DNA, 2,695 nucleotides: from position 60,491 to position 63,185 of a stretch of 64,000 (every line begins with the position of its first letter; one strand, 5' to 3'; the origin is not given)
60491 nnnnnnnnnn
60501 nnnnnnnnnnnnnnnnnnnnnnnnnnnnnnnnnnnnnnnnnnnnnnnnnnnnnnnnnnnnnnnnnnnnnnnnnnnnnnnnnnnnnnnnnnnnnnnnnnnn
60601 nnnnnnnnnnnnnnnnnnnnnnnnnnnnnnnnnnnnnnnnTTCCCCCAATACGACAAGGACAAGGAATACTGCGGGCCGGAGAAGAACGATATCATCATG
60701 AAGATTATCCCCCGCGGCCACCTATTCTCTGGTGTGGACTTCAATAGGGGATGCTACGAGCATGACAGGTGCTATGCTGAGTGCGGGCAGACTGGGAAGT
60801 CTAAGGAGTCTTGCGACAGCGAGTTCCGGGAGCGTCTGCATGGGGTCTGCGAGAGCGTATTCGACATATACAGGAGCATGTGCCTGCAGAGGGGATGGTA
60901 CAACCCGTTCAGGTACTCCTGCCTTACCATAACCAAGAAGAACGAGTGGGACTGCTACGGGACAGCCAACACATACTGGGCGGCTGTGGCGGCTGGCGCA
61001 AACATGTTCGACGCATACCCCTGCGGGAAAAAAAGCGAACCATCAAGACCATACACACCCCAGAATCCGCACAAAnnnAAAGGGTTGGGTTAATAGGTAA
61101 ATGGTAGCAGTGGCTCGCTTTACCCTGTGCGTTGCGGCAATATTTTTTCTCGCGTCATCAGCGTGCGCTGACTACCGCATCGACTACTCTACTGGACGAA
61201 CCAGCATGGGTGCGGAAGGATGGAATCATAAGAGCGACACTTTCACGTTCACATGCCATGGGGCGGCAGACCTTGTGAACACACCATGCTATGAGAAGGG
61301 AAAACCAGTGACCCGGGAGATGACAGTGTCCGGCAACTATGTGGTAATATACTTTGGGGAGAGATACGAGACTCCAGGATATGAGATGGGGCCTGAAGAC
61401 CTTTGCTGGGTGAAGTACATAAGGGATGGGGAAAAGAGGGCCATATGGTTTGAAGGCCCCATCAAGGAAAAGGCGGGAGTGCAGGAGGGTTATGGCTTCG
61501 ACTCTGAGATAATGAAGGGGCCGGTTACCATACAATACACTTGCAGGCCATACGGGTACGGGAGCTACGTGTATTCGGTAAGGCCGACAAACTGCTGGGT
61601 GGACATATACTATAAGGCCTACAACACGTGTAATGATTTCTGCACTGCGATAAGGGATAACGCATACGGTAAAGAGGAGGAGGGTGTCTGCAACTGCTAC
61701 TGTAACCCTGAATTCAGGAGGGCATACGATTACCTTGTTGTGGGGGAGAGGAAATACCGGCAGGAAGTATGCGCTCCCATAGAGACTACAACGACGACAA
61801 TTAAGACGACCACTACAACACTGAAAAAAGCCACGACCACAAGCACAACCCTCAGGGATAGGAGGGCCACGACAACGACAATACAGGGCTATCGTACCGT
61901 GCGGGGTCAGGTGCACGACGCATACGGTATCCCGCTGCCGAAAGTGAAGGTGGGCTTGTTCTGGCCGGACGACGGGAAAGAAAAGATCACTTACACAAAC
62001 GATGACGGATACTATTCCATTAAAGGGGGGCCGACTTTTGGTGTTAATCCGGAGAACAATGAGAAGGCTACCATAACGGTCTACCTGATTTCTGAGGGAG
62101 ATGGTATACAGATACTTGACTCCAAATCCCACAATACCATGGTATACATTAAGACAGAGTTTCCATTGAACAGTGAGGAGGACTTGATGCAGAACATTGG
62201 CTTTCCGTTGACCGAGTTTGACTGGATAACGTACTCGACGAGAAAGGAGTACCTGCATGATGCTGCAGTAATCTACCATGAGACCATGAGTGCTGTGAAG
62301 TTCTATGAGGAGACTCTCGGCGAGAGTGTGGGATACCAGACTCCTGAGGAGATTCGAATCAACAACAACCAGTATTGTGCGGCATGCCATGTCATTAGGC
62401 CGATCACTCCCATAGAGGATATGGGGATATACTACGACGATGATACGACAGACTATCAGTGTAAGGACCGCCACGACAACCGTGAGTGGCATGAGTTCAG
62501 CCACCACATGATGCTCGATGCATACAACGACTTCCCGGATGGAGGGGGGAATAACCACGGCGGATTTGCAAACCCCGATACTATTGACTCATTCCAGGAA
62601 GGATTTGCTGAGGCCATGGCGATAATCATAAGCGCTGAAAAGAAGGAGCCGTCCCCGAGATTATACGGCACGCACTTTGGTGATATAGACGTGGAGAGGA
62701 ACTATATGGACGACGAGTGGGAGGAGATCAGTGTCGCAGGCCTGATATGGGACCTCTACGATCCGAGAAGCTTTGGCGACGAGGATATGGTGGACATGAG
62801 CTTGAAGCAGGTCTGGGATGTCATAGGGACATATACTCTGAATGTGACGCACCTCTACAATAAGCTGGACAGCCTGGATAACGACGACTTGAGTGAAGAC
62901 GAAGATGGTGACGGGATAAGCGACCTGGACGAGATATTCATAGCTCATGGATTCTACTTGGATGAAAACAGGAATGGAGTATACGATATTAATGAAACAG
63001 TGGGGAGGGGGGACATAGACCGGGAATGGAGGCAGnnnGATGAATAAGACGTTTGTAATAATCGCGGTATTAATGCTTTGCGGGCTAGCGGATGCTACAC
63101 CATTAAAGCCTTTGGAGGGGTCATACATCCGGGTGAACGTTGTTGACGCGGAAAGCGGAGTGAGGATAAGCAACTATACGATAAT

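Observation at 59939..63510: Three-gene secreted cassette with a shared N-terminal domain and Thr linker but swapped enzymatic heads (PLA2-like versus gluzincin)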

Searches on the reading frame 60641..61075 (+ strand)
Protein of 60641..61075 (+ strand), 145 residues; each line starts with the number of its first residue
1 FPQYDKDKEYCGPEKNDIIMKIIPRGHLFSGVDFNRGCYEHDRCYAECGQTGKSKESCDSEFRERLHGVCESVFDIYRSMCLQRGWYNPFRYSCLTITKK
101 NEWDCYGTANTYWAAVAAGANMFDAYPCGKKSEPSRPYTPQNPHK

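Call 45: search_solved_structures(query=A4, max_evalue=10, show_alignments=3)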
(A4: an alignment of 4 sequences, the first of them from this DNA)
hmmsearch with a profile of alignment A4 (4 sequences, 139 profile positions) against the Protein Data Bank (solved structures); distinct sequences matched with E-value up to 10: 1.
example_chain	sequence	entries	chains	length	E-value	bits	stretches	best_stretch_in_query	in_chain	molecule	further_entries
1faz_A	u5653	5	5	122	0.55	13.8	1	33-86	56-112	PHOSPHOLIPASE A2 | putative secreted protein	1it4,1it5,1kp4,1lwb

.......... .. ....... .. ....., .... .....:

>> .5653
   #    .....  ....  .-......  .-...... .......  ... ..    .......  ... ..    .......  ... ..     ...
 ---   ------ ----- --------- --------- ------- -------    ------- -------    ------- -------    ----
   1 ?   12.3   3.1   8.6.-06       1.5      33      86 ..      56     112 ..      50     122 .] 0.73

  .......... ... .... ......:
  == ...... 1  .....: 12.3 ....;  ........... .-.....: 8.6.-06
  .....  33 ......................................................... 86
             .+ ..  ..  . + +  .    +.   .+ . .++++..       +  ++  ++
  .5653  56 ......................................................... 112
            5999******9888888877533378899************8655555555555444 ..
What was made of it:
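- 60641..61030 (+): PLA2-like head (aa 235-364, 10 Cys). YCGPE is at 60668-60682. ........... is at 60752-60784, containing His275/Asp276 at 60761-60766. The only PDB hit is S. violaceoruber PLA2 1faz (E=0.55), aligned at the HD motif (call 45).
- On Secreted PLA2 superfamily (PF06951 / PF09056): The 1faz alignment places HD on HD (call 45).
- The single PDB hit is a PLA2, aligned at the HD motif (call 45).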

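Call 81: search_protein_families(library=pfam, alignment_id=A4, max_evalue=10)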
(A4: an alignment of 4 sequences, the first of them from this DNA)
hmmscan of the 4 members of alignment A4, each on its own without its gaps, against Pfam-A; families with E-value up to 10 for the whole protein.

A. member 1, seq(145 aa): 2 families
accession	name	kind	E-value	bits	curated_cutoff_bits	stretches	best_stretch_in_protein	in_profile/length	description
PF06951.16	PLA2G12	-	3.7e-06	27.4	34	1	35-73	99-134/184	Group XII secretory phospholipase A2 precursor (PLA2G12)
PF09056.16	Phospholip_A2_3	-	0.0035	18.3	29.4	2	31-83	41-97/110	Prokaryotic phospholipase A2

B. families by the number of members that match (of 4 scanned): 4 families
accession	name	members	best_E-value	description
PF06951.16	PLA2G12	4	3.7e-06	Group XII secretory phospholipase A2 precursor (PLA2G12)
PF09056.16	Phospholip_A2_3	3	0.0035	Prokaryotic phospholipase A2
PF25052.1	AtDEF-like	2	0.072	Defensin-like family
PF20925.3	Htt_bridge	1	0.045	Huntingtin, bridge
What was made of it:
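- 60641..61030 (+): All 4 homologs hit PF06951 (call 81).
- On Secreted PLA2 superfamily (PF06951 / PF09056): PF09056 scores 18.3 bits against 29.4 (call 81).
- Closest known: Secreted phospholipase A2 superfamily, closest to group XII. Same: All four homologs hit PF06951 (call 81) and the only PDB hit is 1faz (call 45).
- Checked: The best PLA2 profile is PF06951 (group XII), with PF09056 only weaker (call 81).
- PLA2 assignment: Pfam PLA2G12 hits in 4 of 4 homologs and PF09056 in 3 of 4 (call 81).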

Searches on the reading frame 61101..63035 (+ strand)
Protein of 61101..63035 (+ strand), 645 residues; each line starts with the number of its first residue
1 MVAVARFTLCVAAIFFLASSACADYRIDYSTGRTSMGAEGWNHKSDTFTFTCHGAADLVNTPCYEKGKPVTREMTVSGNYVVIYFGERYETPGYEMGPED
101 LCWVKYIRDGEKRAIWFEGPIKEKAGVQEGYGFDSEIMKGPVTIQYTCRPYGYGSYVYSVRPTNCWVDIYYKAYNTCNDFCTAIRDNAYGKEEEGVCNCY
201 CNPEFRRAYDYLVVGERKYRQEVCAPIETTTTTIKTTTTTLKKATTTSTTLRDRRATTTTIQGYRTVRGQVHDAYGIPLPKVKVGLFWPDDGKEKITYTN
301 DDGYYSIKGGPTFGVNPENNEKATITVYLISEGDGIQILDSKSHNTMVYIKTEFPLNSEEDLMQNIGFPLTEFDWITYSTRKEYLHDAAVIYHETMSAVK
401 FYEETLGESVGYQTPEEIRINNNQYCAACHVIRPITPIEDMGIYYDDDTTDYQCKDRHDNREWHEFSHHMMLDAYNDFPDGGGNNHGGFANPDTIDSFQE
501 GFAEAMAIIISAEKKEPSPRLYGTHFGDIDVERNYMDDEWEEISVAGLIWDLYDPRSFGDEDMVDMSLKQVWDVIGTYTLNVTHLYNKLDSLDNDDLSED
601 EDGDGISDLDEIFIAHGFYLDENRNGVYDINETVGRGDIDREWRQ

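Call 4: search_protein_families(library=pfam, proteins=[window:61101-63035:+], max_evalue=1)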
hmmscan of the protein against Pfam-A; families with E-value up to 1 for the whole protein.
window:61101-63035:+ (645 aa): 4 families
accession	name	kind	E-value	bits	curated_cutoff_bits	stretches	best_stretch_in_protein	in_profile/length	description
PF13620.12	CarboxypepD_reg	-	7.9e-06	26.6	32.3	1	266-311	1-46/82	Carboxypeptidase regulatory-like domain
PF13715.12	CarbopepD_reg_2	-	0.051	14.1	32.2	1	267-309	1-40/88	CarboxypepD_reg-like domain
PF09292.15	Neil1-DNA_bind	-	0.11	12.7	25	1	106-120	19-33/39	Endonuclease VIII-like 1, DNA bind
PF01456.22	Mucin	-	0.24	11.8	34.7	1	228-260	46-79/143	Mucin-like glycoprotein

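Call 10: find_homologous_proteins(query=window:61101-63035:+, max_evalue=0.001)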
Query window:61101-63035:+ (645 aa): 2 proteins with E <= 0.001 among 7009 candidates.
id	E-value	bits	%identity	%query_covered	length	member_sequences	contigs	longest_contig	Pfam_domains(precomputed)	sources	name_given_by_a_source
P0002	0.0e+0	1533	100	100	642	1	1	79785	PF13620.13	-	-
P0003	8.1e-103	363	48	59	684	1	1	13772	-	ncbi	ncbi:carboxypeptidase-like regulatory domain-containing protein [Candidatus Altiarchaeota archaeon]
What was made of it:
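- Tried and rejected: With B it found only P0003 (call 10).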

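Call 12: search_solved_structures(query=window:61101-63035:+, max_evalue=10, show_alignments=3)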
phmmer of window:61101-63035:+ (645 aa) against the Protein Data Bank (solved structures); distinct sequences matched with E-value up to 10: 0.

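Call 18: find_encoding_contigs(protein=P0003, flank=10000, max_places=4)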
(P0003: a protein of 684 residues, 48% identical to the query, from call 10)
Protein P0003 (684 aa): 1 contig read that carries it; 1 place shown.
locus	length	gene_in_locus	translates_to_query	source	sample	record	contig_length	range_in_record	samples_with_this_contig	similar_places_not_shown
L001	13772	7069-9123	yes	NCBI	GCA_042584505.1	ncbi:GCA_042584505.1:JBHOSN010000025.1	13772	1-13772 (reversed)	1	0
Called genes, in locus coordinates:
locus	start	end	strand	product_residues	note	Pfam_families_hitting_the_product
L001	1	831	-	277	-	?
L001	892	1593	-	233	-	-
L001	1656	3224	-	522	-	PF01040:UbiA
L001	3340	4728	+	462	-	-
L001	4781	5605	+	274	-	-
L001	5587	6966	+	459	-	-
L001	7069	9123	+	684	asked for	-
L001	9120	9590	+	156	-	-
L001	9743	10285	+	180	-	-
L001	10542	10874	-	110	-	-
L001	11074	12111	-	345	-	PF13644:DKNYY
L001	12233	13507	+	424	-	PF00072:Response_reg (weak)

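Call 22: search_protein_families(library=ncbifam, proteins=[window:61101-63035:+, L001:3313-4725:+, L001:4778-5602:+, L001:5587-6963:+], max_evalue=0.01)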
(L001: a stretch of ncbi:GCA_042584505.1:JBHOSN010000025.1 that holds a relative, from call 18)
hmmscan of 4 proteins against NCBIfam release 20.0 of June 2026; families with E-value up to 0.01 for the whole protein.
window:61101-63035:+ (645 aa): 0 families

L001:3313-4725:+ (471 aa): 0 families

L001:4778-5602:+ (275 aa): 0 families

L001:5587-6963:+ (459 aa): 1 family
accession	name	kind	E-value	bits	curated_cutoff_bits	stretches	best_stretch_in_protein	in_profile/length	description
NF047440.1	LA3751_2_3_fam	subfamily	2.3e-08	33.3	200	1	27-435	14-416/460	LA_3751/LA_3752 family putative glycosyltransferase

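Call 26: search_protein_families(library=pfam, proteins=[P0003], max_evalue=0.1)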
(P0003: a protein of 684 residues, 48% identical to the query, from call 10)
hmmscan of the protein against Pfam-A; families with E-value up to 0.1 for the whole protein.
P0003 (684 aa): 2 families
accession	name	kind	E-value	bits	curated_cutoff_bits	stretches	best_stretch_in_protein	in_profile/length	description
PF13620.12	CarboxypepD_reg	-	2.5e-05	25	32.3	1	308-349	1-44/82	Carboxypeptidase regulatory-like domain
PF13715.12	CarbopepD_reg_2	-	0.00061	20.2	32.2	1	309-353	1-46/88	CarboxypepD_reg-like domain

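Call 33: find_related_loci(query=window:61101-63035:+, collection=genome_contigs, flank=10000)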
Query window:61101-63035:+ (645 aa) in genome_contigs; peptide patterns used: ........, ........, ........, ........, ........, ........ (x = any residue, [..] = any of these).
16 stretches matched a pattern; 1 encode a relative of the query (tblastn E <= 1e-3); 1 distinct loci.
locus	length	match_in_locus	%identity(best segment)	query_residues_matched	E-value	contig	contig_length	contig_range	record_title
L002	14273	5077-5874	35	391-635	3e-36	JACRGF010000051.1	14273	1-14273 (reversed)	MAG: Candidatus Micrarchaeota archaeon isolate NC_groundwater_1744_Pr3_B-0.1um_47_56 SR-2_scaffold_141_3477032, whole ge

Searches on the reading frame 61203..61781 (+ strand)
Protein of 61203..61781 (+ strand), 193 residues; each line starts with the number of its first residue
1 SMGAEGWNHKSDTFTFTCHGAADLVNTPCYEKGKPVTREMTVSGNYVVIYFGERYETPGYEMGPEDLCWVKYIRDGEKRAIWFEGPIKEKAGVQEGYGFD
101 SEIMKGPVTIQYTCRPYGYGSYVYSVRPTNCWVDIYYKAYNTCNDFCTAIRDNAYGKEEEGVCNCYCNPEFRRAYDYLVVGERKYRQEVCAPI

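Call 30: find_homologous_proteins(query=A3, max_evalue=0.001)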
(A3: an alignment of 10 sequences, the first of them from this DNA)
Query A3 (10 sequences): 877 candidates shared short words with the query, none scored E <= 0.001.
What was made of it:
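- Tried and rejected: Word-index search with the 10-sequence N-domain alignment: returned nothing at all, not even the window proteins (call 30).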

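Call 39: predict_structure(alignment_id=A3)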
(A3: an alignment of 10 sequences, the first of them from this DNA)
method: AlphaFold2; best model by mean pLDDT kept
length: 193 residues; sequences in the alignment: 10
mean_pLDDT: 87.7   pTM: 0.81
mean pLDDT of the five models: 87.7, 84.7, 80.1, 76.6, 70.1
residues with pLDDT >= 90: 99; 70-90: 85; 50-70: 9; < 50: 0
segments of 3 or more residues with pLDDT < 50: none
pLDDT, mean of each block of 10 residues (from residue 1): 88 94 91 91 92 87 73 72 84 78 88 91 89 94 93 93 92 89 86 94
secondary structure, 60 per line:
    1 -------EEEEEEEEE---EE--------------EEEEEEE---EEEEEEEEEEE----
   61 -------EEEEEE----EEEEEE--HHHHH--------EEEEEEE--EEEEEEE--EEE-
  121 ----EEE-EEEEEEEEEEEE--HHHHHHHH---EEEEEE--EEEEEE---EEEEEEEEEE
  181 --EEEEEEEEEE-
elements in order: E8-16 E36-42 E46-56 E68-73 E78-83 H86-90 E99-105 E108-114 E117-119 E125-127 E129-140 H143-150 E154-159 E162-167 E171-180 E183-192
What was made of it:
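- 61203..61781 (+): N-domain of B (aa 35-227, 11 Cys). AF2 model with pLDDT 87.7 and pTM 0.81, all-beta (call 39).
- The fold is compact and confidently predicted (call 39).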

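Call 42: fold_search(model_id=the predicted structure, library=pdb)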
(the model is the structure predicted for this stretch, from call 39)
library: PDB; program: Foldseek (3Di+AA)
matches with E <= 10: 463; with E <= 0.001: 0
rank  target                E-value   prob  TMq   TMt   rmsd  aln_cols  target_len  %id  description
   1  1szb_A                7.4e-02  0.38  0.26  0.29  13.1       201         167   10  Crystal structure of the human MBL-associated protein 19 (MAp19) (released 2004-06-22)
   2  9x1h_A                1.0e-01  0.35  0.25  0.29  11.0       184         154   12  Cryo-EM Structure of human complement C1s CUB domain in complex with RAY121 (released 2025-11-19)
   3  5gu5                  1.6e-01  0.47  0.27  0.42   9.3       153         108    6  Crystal structure of p24gamma2 GOLD domain determined by sulfur-SAD (released 2017-01-25)
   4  5cis                  1.6e-01  0.38  0.27  0.21  10.2       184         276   10  The CUB1-EGF-CUB2 domains of rat MBL-associated serine protease-2 (MASP-2) bound to Ca2+ (released 2017-01-18)
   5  9vql_A                2.1e-01  0.13  0.23  0.08  13.2       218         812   15  Cryo-EM structure of the dimeric Elapor1 mutant (released 2025-07-23)
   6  1nzi_B                2.3e-01  0.21  0.24  0.28  11.4       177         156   13  Crystal Structure of the CUB1-EGF Interaction Domain of Complement Protease C1s (released 2003-06-10)
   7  5yku                  2.3e-01  0.18  0.22  0.30  11.3       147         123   14  The crystal structure of Macrobrachium rosenbergii nodavirus P-domain with Zn ions (released 2018-10-24)
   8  9fp5_A                3.2e-01  0.28  0.26  0.20  13.1       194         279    9  Coxsackievirus A9 bound with CL213. (released 2024-10-02)
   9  8at5_A                3.2e-01  0.28  0.26  0.20  13.1       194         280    9  native Coxsackievirus A9 (released 2022-11-16)
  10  8s7j_A                3.2e-01  0.28  0.26  0.19  13.1       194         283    9  Coxsackievirus A9 bound with compound 20 (CL300) (released 2024-10-02)
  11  4dzg                  3.2e-01  0.21  0.22  0.32   8.4       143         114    9  Crystal structure of Aeromonas hydrophila PliG, a periplasmic lysozyme inhibitor of g-type lysozyme (released 2012-06-13)
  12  4zlt_B                4.0e-01  0.07  0.17  0.10  19.4       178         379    9  Crystal structure of viral chemokine binding protein R17 in complex with CCL3 (released 2015-11-18)
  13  2x12_A                4.0e-01  0.05  0.18  0.17  22.1       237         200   10  pH-induced modulation of Streptococcus parasanguinis adhesion by Fap1 fimbriae (released 2010-07-07)
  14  3lso_A                4.2e-01  0.02  0.11  0.07  19.9       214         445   13  Crystal structure of Putative membrane anchored protein from Corynebacterium diphtheriae (released 2010-02-23)
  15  4lmf_A                4.7e-01  0.15  0.25  0.19  11.1       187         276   12  C1s CUB1-EGF-CUB2 (released 2013-08-07)
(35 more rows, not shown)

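Call 94: fold_search(model_id=the predicted structure, library=viral)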
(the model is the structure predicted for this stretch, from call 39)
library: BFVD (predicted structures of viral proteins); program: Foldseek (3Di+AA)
matches with E <= 10: 597; with E <= 0.001: 0
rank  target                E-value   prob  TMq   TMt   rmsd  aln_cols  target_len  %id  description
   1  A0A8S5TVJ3            9.2e-03  0.12  0.14  0.07  22.6       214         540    9  Kelch repeat [Siphoviridae sp. ctx254]
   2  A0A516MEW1            1.6e-02  0.51  0.22  0.05  14.4       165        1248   10  (no name in the UniProt tables at hand)
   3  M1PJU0                4.0e-02  0.77  0.26  0.25   8.1       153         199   14  (no name in the UniProt tables at hand)
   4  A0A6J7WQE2            4.0e-02  0.30  0.20  0.05  12.2       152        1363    8  Tip attachment protein J central straight fiber domain-containing protein [uncultured Caudovirales phage]
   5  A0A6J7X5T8            4.2e-02  0.28  0.21  0.23  13.7       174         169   11  Uncharacterized protein [uncultured Caudovirales phage]
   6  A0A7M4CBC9            4.5e-02  0.15  0.17  0.17  15.9       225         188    9  Uncharacterized protein [Cytorhabdovirus caricae]
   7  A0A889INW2            4.7e-02  0.77  0.31  0.33   8.7       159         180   14  Uncharacterized protein [Evros sobemo-like virus]
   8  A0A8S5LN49            5.0e-02  0.16  0.19  0.18  17.2       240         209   10  Uncharacterized protein [Siphoviridae sp. ctsf32]
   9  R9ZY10                5.9e-02  0.47  0.27  0.14  11.3       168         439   11  Putative phage tail fiber [Cellulophaga phage phi12:1]
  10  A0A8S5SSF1            7.7e-02  0.30  0.21  0.19  10.5       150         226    9  Uncharacterized protein [Myoviridae sp. ct2Qy24]
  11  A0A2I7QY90            9.6e-02  0.06  0.11  0.10  22.1       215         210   12  (no name in the UniProt tables at hand)
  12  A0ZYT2                1.1e-01  0.13  0.14  0.17  14.9       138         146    6  Uncharacterized protein [Halorubrum virus BJ1]
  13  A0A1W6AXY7            1.1e-01  0.12  0.18  0.15  17.0       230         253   11  Capsid protein (Fragment) [Hibiscus chlorotic ringspot virus]
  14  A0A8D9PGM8            1.1e-01  0.03  0.10  0.08  25.1       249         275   10  Uncharacterized protein [Bacteriophage sp.]
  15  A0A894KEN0            1.2e-01  0.18  0.28  0.22  15.6       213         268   10  (no name in the UniProt tables at hand)
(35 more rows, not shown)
